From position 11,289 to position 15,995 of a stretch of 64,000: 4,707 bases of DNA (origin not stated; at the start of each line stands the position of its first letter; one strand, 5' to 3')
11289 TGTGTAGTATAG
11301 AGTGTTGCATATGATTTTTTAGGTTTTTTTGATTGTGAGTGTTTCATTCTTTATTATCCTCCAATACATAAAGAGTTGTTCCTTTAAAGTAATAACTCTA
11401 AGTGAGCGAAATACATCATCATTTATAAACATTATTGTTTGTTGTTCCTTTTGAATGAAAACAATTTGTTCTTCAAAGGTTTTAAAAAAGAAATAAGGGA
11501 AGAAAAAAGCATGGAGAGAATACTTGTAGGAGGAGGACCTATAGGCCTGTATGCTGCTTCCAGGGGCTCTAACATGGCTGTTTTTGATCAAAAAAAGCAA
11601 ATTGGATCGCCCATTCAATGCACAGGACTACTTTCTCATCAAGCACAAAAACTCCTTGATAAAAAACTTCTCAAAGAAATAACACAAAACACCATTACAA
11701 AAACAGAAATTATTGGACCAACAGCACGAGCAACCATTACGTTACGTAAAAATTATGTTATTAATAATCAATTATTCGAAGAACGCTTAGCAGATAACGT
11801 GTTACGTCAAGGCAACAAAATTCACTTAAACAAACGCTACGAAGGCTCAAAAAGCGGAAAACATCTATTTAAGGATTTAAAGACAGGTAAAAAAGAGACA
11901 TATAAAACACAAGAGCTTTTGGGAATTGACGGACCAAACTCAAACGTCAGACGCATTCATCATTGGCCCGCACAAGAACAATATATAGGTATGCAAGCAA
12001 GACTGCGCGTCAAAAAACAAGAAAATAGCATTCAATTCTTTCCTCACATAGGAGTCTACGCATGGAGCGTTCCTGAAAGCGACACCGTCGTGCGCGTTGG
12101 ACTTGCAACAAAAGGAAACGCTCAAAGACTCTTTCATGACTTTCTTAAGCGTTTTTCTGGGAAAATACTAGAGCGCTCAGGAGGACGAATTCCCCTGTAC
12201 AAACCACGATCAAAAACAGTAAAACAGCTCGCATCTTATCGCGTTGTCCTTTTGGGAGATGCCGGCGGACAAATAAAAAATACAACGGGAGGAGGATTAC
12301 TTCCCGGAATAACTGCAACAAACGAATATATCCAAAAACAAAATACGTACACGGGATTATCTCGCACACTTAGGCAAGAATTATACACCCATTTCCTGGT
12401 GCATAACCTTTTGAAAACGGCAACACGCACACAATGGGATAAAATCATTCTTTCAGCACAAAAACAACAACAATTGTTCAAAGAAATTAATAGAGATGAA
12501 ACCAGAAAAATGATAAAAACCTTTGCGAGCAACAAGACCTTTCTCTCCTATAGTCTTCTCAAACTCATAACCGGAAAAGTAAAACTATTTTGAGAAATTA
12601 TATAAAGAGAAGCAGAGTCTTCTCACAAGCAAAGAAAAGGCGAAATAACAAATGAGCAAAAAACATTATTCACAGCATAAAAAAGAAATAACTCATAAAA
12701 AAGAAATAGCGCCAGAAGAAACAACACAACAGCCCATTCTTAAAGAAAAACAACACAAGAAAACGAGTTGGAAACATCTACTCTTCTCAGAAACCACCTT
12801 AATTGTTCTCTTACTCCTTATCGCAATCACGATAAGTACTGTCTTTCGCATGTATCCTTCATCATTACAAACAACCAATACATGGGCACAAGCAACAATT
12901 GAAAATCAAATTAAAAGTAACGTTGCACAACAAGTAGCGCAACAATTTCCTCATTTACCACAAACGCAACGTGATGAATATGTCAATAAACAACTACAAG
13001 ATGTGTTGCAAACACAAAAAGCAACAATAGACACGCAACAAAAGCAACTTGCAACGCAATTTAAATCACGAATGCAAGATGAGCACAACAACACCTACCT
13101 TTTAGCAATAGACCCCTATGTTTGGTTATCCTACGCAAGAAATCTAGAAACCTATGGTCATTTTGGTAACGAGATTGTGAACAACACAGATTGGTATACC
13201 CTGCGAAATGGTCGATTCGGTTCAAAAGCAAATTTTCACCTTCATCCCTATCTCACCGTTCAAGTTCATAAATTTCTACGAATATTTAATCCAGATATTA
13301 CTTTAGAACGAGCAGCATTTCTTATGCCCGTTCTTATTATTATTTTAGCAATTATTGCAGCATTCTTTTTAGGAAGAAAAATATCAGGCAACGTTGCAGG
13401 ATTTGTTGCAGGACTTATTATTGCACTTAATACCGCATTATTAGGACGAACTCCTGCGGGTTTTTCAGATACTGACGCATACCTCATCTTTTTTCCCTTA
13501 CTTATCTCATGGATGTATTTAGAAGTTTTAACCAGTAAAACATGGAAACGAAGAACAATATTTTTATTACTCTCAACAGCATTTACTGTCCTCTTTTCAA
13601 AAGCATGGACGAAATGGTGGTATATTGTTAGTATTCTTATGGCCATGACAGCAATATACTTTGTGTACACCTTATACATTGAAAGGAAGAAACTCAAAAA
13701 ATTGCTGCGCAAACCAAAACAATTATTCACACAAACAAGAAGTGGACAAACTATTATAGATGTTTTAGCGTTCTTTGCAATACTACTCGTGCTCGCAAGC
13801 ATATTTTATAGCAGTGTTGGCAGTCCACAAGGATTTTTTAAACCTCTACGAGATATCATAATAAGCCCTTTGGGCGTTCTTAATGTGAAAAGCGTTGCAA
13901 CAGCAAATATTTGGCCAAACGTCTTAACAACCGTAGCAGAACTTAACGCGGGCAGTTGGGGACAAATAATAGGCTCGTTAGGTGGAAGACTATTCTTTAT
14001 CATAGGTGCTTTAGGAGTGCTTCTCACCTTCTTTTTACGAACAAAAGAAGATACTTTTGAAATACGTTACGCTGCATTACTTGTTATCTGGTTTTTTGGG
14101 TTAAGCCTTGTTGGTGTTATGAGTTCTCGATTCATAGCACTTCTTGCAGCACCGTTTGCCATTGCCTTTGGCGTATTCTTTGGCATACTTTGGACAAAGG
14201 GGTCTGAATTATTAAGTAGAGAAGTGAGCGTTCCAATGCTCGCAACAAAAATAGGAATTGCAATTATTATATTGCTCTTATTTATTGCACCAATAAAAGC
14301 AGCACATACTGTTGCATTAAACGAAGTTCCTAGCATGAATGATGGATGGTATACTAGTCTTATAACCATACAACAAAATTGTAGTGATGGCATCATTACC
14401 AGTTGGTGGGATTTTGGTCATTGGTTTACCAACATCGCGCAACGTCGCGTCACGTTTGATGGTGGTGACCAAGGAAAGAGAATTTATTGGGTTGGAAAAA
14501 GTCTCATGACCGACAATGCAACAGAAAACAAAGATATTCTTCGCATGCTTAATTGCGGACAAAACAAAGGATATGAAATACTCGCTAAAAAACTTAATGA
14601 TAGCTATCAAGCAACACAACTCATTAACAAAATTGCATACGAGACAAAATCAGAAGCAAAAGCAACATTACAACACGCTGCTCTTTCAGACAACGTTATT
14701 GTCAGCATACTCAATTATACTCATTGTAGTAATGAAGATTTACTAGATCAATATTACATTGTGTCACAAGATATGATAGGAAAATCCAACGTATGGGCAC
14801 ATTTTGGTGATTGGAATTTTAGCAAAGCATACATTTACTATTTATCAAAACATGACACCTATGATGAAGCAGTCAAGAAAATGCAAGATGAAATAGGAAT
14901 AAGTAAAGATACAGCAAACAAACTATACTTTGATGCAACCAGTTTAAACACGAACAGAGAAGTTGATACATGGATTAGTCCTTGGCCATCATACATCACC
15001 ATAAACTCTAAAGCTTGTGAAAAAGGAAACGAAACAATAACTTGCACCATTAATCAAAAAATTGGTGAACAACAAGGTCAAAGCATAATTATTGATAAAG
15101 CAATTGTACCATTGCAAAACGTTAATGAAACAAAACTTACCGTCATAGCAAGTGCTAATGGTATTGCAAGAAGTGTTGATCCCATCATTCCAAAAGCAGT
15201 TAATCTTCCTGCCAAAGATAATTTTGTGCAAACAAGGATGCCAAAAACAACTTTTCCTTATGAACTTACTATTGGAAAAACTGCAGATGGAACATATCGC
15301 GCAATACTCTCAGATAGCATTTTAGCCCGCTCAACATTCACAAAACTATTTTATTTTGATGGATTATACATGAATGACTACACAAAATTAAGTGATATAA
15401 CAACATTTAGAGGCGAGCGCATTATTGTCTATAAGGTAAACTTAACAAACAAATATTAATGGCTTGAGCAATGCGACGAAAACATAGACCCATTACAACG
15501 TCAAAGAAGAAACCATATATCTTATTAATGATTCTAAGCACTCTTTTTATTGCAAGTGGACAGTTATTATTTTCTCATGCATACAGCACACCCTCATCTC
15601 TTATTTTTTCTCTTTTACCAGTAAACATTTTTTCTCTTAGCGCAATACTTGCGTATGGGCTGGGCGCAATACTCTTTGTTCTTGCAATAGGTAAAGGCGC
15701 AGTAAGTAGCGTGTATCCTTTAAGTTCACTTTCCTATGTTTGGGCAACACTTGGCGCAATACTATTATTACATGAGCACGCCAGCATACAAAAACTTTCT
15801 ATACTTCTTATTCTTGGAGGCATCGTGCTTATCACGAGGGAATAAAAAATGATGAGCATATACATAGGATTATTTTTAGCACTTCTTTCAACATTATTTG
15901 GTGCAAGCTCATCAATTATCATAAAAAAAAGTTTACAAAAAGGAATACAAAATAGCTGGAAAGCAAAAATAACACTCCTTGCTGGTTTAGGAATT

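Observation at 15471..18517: Arn/Gtr-like three-component lipid-phosphate-sugar glycosylation module directly downstream of aglB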

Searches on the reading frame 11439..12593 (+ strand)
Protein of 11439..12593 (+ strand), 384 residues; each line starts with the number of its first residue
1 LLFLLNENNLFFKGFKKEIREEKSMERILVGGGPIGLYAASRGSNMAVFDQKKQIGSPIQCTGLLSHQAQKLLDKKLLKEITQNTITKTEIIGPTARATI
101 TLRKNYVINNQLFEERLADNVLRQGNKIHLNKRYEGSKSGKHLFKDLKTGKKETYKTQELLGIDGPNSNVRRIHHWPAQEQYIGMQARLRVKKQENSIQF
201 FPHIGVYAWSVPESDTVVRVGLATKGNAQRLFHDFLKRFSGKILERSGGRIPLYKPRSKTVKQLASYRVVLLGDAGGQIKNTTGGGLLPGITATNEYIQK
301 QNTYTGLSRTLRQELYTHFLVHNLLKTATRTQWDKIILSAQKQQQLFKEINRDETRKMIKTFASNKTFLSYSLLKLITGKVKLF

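Call 3: search_protein_families(library=pfam, proteins=[window:11439-12593:+], max_evalue=0.01)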
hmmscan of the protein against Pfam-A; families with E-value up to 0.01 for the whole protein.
window:11439-12593:+ (384 aa): 0 families

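Call 4: search_protein_families(library=ncbifam, proteins=[window:11439-12593:+], max_evalue=0.01)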
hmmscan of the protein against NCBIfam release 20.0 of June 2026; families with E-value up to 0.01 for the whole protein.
window:11439-12593:+ (384 aa): 11 families
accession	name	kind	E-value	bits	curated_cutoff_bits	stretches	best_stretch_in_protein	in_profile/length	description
TIGR02032.1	GG-red-SF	subfamily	7.3e-33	114.5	158.8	1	28-293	4-289/297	geranylgeranyl reductase family protein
TIGR02023.1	BchP-ChlP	subfamily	8.2e-11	41.5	343.3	1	28-288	4-285/388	geranylgeranyl diphosphate reductase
NF041080.1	DGGGPL_reductase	equivalog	2.4e-08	33.3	580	2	205-294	209-304/447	digeranylgeranylglycerophospholipid reductase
NF008519.0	PRK11445.1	equivalog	1.1e-06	28.2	303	1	45-287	27-286/355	FAD-binding protein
TIGR01988.1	Ubi-OHases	subfamily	3.5e-06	26.1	224.65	1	28-286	3-297/387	ubiquinone biosynthesis hydroxylase, UbiH/UbiF/VisC/COQ6 family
NF041160.1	DGGPL_Thplmales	equivalog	0.0001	21.4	780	1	28-113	7-103/396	digeranylgeranylglycerophospholipid reductase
TIGR02028.1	ChlP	equivalog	0.00064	18.6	505.3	1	148-287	140-290/398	geranylgeranyl reductase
NF004780.0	PRK06126.1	subfamily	0.0012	17.2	445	0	25-54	9-42/552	hypothetical protein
NF005788.0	PRK07608.1-3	equivalog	0.0019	17.1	478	1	147-295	145-307/388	UbiH/UbiF family hydroxylase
NF005949.0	PRK08013.1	equivalog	0.0047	15.9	620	0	202-316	220-331/401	FAD-dependent 2-octaprenylphenol hydroxylase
TIGR01989.1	COQ6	equivalog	0.0064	15.5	489.3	0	127-174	151-189/437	ubiquinone biosynthesis monooxygenase COQ6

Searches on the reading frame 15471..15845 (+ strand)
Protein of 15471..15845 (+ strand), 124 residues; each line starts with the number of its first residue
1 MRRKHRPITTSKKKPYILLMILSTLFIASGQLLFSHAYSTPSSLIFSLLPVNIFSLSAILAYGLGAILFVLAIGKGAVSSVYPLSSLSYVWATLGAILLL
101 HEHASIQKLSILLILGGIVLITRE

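Call 3: search_protein_families(library=pfam, proteins=[window:15471-15845:+], max_evalue=0.01)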
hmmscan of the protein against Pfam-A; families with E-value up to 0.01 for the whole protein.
window:15471-15845:+ (124 aa): 2 families
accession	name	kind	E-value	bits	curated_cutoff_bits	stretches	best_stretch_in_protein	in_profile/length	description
PF06800.18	Sugar_transport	-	4.3e-05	23.5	26.3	1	60-121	211-270/280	Sugar transport protein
PF00892.27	EamA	-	0.0042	17.8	28.2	0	26-122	38-134/135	EamA-like transporter family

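Call 4: search_protein_families(library=ncbifam, proteins=[window:15471-15845:+], max_evalue=0.01)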
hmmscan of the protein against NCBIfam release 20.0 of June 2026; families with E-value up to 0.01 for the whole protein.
window:15471-15845:+ (124 aa): 3 families
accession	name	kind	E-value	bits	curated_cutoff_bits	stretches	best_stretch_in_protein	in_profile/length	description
NF011625.2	PRK15051.1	equivalog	2.4e-08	34.2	92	1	19-121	5-107/111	4-amino-4-deoxy-L-arabinose-phosphoundecaprenol flippase subunit ArnE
NF002816.2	PRK02971.1-2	equivalog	8.2e-05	23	99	1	56-123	48-118/120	4-amino-4-deoxy-L-arabinose-phosphoundecaprenol flippase subunit ArnF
NF038216.1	ABZJ_00895_fam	subfamily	0.00085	19.2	33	1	2-77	52-128/134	ABZJ_00895 family protein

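Call 14: search_solved_structures(query=window:15471-15845:+, max_evalue=10)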
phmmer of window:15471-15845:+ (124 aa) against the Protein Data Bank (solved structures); distinct sequences matched with E-value up to 10: 0.
